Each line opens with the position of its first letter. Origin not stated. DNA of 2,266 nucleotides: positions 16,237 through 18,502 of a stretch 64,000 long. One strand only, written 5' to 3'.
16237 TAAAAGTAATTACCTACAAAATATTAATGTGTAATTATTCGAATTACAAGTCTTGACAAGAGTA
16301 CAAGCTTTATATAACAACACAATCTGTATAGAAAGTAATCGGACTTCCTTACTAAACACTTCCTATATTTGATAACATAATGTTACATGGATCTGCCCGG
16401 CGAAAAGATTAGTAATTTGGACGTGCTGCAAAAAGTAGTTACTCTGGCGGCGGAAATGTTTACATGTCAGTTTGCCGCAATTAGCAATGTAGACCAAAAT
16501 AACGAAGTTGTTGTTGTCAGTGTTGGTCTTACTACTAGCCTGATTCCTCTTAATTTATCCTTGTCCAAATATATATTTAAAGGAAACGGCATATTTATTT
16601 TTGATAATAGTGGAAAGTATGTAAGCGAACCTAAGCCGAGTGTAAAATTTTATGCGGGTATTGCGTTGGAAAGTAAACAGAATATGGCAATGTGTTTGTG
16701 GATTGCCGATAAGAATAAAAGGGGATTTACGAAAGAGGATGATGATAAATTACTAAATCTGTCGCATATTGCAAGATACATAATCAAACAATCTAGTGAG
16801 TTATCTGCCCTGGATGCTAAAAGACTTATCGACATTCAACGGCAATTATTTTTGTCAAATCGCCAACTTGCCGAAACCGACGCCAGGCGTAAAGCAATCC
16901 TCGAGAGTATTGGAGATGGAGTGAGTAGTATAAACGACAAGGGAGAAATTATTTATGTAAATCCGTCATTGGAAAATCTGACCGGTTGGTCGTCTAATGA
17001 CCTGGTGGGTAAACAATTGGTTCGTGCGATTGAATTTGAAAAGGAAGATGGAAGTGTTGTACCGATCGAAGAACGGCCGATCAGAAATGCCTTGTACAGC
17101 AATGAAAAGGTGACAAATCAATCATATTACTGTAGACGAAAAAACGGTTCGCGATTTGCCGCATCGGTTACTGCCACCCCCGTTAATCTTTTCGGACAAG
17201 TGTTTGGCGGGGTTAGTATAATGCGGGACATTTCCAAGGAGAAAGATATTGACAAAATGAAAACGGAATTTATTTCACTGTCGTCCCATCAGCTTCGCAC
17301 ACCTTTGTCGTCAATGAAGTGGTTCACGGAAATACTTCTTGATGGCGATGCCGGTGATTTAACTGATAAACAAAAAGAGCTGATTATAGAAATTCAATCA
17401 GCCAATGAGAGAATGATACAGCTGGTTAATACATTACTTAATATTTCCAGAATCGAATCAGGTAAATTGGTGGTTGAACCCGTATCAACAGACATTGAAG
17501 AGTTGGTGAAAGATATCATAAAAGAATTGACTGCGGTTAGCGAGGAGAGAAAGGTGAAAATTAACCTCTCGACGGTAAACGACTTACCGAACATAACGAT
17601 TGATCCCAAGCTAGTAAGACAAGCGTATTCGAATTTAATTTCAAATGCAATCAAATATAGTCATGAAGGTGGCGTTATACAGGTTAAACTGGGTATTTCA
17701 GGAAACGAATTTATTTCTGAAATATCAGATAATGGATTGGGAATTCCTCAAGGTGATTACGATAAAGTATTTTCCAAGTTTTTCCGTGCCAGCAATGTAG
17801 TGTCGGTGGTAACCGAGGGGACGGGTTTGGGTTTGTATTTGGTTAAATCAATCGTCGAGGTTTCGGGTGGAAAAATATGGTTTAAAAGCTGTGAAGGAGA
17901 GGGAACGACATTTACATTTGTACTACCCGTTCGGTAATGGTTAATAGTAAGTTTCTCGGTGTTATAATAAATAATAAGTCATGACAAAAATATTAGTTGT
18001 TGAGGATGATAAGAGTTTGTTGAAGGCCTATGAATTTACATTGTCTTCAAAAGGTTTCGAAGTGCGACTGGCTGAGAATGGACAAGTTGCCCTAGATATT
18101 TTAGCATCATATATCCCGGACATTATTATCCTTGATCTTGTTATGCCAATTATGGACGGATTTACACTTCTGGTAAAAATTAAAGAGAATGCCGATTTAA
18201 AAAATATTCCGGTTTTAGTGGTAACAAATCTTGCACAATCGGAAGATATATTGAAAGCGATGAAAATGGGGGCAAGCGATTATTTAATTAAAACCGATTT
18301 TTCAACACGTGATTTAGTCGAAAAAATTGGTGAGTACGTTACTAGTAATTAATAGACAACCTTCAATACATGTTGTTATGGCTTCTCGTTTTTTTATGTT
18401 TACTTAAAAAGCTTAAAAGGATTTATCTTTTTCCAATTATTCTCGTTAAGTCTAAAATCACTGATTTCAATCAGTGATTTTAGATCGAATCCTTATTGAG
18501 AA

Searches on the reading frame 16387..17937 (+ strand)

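Call 28: search_protein_families(library=ncbifam, proteins=[window:16387-17937:+], max_evalue=1e-10)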
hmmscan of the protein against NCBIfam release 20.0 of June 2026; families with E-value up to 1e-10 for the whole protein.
window:16387-17937:+ (516 aa): 71 families (the best 25 are shown)
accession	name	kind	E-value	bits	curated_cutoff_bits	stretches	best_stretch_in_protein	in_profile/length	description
NF046044.1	PnpS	equivalog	8e-68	229.2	400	1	124-514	14-390/390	two-component system histidine kinase PnpS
NF033092.0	HK_WalK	equivalog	3.2e-66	224.2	725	1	151-515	243-594/594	cell wall metabolism sensor histidine kinase WalK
NF047874.1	MASE3_PAS_HK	subfamily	3.3e-55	188.1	560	1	143-515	243-625/655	MASE3 domain-containing sensor histidine kinase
TIGR02966.1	phoR_proteo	equivalog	1.3e-54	185.5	334.2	1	167-512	7-332/333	phosphate regulon sensor histidine kinase PhoR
NF045595.1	HK_scytonemin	equivalog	2.9e-51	174.6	865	1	167-515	283-635/637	scytonemin biosynthesis sensor histidine kinase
NF033093.1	HK_VicK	exception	1.8e-45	155.4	680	1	132-514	61-434/448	cell wall metabolism sensor histidine kinase VicK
NF045911.1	TCSHisKinNblS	equivalog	1.8e-45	155.4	1000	1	161-515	261-620/621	two-component system sensor histidine kinase NblS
NF008468.0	PRK11360.1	equivalog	4.8e-45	154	646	1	160-515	262-608/616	two-component system sensor histidine kinase AtoS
NF006800.0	PRK09303.1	equivalog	1.6e-41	142.5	342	1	290-515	149-377/383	histidine kinase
NF041880.1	EPS_EpsF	equivalog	4.8e-41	140.8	900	1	159-514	135-492/492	response regulator EpsF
NF008302.0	PRK11091.1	equivalog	1.8e-40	138.9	838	1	158-515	147-505/779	aerobic respiration two-component sensor histidine kinase ArcB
TIGR02956.1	TMAO_torS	equivalog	2.5e-40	138.4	676.5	1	290-515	462-682/967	TMAO reductase system sensor histidine kinase/response regulator TorS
NF041735.1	hist_kin_RppB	equivalog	3e-38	131.8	400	1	294-514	218-438/438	two-component system sensor histidine kinase RppB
NF008318.0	PRK11107.1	equivalog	1.9e-37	128.8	890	1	286-515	287-518/920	two-component sensor histidine kinase BarA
NF040691.1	MtrAB_MtrB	equivalog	4.3e-37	128.3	450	1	277-515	256-492/507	MtrAB system histidine kinase MtrB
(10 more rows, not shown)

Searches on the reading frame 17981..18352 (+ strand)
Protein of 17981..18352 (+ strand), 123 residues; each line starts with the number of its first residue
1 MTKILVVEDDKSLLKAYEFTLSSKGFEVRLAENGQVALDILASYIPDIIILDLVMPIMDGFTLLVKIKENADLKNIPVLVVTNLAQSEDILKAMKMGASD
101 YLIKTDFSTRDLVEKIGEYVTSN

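Call 28: search_protein_families(library=ncbifam, proteins=[window:17981-18352:+], max_evalue=1e-10)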
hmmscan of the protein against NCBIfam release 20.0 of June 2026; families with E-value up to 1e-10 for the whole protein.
window:17981-18352:+ (123 aa): 60 families (the best 25 are shown)
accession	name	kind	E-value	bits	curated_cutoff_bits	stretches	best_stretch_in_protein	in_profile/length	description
NF007135.0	PRK09581.1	equivalog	1.2e-24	86.9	474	1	1-104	2-105/457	PleD family two-component system response regulator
TIGR02154.1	PhoB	equivalog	1.6e-21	76.7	296.2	1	2-116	3-116/226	phosphate regulon transcriptional regulator PhoB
NF045944.1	ResRegRpaBCyano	equivalog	8.4e-21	74.4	330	1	5-116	1-108/229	response regulator transcription factor RpaB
NF041733.1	resp_reg_CseB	equivalog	8.4e-21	74.4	350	1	3-116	2-111/228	two-component system response regulator CseB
NF053854.1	RespRegPhoBBctds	equivalog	2.3e-20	72.9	270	1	4-116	1-111/225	two-component system response regulator PhoB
NF007969.0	PRK10693.1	equivalog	2.9e-20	72.5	329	1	3-105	9-109/337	two-component system response regulator RssB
NF040689.1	MtrAB_MtrA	equivalog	1.1e-19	70.7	300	1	4-116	1-109/219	MtrAB system response regulator MtrA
NF040534.1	resp_reg_YycF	equivalog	1.3e-19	70.4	340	1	3-116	2-111/231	response regulator YycF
NF051850.1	RespRegRprY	equivalog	6e-19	68.4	370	1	2-116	5-116/234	response regulator transcription factor RprY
NF045991.1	RespRegCtrARhodob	equivalog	1.8e-18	67.1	350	1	3-117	2-113/224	response regulator transcription factor CtrA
NF008469.0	PRK11361.1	equivalog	2.7e-18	65.9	714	1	2-105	5-106/461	acetoacetate metabolism transcriptional regulator AtoC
TIGR01387.1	cztR_silR_copR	subfamily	3.9e-18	65.9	279.2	1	4-116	1-110/218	heavy metal response regulator transcription factor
NF006900.1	PRK09390.1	equivalog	6.9e-18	64.9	255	1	3-117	6-117/203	response regulator FixJ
NF045505.1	RR_RssB_Pseudo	equivalog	8.1e-18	64.6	700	1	3-105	7-107/394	two-component system response regulator RssB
NF012227.0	AdeR_RR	equivalog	2.4e-17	63.2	340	1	3-115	13-121/239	efflux system response regulator transcription factor AdeR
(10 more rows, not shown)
